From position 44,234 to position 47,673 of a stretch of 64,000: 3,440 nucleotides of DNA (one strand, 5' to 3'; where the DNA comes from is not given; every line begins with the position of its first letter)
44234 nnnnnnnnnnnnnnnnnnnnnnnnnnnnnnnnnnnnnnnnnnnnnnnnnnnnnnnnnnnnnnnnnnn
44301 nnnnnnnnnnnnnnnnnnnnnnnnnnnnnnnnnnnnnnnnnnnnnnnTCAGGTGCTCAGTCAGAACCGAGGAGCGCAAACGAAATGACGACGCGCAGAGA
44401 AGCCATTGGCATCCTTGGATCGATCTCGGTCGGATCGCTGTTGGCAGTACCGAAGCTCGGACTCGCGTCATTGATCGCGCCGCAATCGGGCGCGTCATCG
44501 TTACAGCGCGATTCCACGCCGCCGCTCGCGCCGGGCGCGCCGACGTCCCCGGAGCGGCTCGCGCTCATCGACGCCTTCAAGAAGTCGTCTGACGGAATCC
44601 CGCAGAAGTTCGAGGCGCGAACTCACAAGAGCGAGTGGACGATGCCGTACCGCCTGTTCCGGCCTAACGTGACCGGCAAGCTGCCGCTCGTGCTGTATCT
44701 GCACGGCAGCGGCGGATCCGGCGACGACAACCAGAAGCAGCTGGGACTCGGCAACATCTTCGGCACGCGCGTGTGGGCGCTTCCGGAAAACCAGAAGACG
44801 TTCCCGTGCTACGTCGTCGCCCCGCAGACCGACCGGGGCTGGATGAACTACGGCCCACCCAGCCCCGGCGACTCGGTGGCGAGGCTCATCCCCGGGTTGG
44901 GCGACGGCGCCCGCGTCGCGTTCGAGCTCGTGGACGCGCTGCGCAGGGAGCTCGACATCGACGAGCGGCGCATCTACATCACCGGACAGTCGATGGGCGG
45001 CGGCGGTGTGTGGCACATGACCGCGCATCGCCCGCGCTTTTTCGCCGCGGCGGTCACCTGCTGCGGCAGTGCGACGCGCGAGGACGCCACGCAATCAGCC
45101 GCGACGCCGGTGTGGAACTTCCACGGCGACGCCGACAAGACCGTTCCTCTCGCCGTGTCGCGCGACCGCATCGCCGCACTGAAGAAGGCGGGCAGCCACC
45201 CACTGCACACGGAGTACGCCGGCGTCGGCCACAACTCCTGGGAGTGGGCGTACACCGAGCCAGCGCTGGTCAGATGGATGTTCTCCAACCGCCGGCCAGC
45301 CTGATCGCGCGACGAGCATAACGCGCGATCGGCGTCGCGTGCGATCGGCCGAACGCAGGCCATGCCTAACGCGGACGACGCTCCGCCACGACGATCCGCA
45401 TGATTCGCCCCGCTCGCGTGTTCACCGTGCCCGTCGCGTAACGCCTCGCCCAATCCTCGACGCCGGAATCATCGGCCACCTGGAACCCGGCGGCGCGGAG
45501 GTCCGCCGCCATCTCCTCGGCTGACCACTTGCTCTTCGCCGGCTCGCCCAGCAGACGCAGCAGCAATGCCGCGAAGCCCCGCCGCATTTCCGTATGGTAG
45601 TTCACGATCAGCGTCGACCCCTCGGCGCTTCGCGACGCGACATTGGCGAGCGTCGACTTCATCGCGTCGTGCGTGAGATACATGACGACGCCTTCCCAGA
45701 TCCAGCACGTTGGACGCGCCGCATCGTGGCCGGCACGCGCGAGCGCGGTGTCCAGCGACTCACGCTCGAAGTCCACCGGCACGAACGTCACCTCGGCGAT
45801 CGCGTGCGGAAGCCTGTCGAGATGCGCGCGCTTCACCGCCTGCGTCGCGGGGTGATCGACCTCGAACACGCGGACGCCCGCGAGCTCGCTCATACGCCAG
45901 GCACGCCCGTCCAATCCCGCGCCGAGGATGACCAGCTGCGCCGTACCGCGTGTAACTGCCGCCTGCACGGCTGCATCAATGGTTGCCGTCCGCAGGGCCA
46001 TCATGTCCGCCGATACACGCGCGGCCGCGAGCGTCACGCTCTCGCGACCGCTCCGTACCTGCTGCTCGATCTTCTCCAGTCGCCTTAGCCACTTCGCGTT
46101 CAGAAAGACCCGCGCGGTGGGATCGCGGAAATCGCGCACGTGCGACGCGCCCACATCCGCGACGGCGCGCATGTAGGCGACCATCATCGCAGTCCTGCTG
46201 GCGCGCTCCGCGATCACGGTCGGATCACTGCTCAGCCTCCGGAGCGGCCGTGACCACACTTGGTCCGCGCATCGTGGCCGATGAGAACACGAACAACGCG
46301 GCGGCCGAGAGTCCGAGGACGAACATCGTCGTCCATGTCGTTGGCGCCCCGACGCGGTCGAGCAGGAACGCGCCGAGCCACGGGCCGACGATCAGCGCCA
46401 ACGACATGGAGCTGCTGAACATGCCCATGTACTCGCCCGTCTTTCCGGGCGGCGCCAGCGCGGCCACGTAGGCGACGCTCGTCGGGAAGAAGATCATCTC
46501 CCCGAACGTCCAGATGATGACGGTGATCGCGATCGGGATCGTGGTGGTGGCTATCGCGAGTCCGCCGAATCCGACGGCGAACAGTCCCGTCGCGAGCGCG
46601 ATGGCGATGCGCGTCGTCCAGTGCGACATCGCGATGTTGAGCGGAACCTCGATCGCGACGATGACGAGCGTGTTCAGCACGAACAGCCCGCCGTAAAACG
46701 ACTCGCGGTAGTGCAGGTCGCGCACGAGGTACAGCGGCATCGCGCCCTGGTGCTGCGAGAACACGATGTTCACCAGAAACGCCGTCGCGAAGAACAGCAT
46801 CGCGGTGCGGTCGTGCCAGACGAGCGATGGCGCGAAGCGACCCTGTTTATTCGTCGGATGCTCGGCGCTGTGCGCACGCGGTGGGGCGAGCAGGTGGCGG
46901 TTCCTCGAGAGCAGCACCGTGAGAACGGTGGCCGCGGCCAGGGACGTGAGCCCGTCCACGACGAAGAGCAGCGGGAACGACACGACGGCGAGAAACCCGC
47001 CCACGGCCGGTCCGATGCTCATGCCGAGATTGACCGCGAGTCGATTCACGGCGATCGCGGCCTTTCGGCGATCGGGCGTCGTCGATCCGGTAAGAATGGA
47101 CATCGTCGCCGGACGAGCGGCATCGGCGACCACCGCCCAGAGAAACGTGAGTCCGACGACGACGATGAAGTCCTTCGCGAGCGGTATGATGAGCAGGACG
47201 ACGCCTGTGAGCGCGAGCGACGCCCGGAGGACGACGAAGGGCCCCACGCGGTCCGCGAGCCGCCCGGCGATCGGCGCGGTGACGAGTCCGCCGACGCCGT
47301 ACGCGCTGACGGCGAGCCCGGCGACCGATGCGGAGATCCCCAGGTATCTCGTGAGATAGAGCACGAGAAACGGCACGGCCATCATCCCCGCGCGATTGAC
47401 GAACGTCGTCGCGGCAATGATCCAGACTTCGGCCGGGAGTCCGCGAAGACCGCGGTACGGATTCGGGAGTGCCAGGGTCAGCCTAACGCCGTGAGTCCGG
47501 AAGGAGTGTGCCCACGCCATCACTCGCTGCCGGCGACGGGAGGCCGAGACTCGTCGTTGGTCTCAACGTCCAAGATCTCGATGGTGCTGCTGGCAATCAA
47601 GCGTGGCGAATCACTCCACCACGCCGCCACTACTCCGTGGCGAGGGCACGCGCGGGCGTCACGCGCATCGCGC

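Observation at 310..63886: Hyper-abundant dispersed octamer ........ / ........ (about one copy per kb)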

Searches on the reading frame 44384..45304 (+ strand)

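Call 12: search_protein_families(library=pfam, proteins=[window:44384-45304:+])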
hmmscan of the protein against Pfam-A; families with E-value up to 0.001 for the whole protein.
window:44384-45304:+ (306 aa): 6 families
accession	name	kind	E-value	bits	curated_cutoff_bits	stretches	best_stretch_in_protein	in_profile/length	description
PF00326.27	Peptidase_S9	-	3.5e-08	33.6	22.6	1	181-228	50-97/213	Prolyl oligopeptidase family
PF02230.22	Abhydrolase_2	-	3.5e-07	30.7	23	1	177-287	88-203/217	Phospholipase/Carboxylesterase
PF01738.24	DLH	-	1.2e-05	25.4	21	1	182-283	84-186/217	Dienelactone hydrolase family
PF12146.15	Hydrolase_4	-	1.6e-05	24.8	27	0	194-227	75-108/239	Serine aminopeptidase, S33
PF00561.26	Abhydrolase_1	-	2.9e-05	24.3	25.8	1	195-255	69-133/245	alpha/beta hydrolase fold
PF20434.5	BD-FAE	-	0.00027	21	26.8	0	238-261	187-210/215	BD-FAE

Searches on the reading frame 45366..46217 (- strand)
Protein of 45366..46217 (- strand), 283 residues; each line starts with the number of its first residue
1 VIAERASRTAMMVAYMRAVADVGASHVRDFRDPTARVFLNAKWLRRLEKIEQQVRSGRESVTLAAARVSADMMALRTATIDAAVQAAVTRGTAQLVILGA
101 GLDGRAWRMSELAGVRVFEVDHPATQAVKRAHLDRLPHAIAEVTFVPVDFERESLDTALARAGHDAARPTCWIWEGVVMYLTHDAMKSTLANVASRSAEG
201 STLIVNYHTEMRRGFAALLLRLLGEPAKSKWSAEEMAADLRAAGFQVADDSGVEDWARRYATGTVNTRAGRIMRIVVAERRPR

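Call 13: search_protein_families(library=pfam, proteins=[window:45366-46217:-])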
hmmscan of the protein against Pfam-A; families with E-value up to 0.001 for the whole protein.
window:45366-46217:- (283 aa): 1 family
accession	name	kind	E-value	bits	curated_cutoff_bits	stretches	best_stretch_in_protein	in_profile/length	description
PF04072.20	LCM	-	7e-50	170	22.3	1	10-194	1-187/187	Leucine carboxyl methyltransferase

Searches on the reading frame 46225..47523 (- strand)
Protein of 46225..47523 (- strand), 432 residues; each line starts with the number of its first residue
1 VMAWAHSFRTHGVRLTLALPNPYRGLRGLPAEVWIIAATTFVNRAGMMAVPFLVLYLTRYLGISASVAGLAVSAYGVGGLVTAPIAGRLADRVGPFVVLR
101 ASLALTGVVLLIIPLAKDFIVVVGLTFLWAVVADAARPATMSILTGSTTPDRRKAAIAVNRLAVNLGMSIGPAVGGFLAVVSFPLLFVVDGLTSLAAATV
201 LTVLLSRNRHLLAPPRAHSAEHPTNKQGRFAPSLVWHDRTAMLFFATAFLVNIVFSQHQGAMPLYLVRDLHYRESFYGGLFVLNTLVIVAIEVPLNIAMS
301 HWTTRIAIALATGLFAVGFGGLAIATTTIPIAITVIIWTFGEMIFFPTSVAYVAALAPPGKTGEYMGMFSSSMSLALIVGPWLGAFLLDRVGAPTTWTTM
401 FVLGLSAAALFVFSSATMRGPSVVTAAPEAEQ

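Call 12: search_protein_families(library=pfam, proteins=[window:46225-47523:-])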
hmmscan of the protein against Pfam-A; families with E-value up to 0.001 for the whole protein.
window:46225-47523:- (432 aa): 2 families
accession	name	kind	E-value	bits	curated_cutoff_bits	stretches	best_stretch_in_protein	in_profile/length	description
PF07690.21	MFS_1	-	2.4e-45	155.4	33.4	2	38-288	3-251/347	Major Facilitator Superfamily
PF05977.19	MFS_3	-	3.7e-05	22.8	27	1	120-210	104-192/524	Transmembrane secretion effector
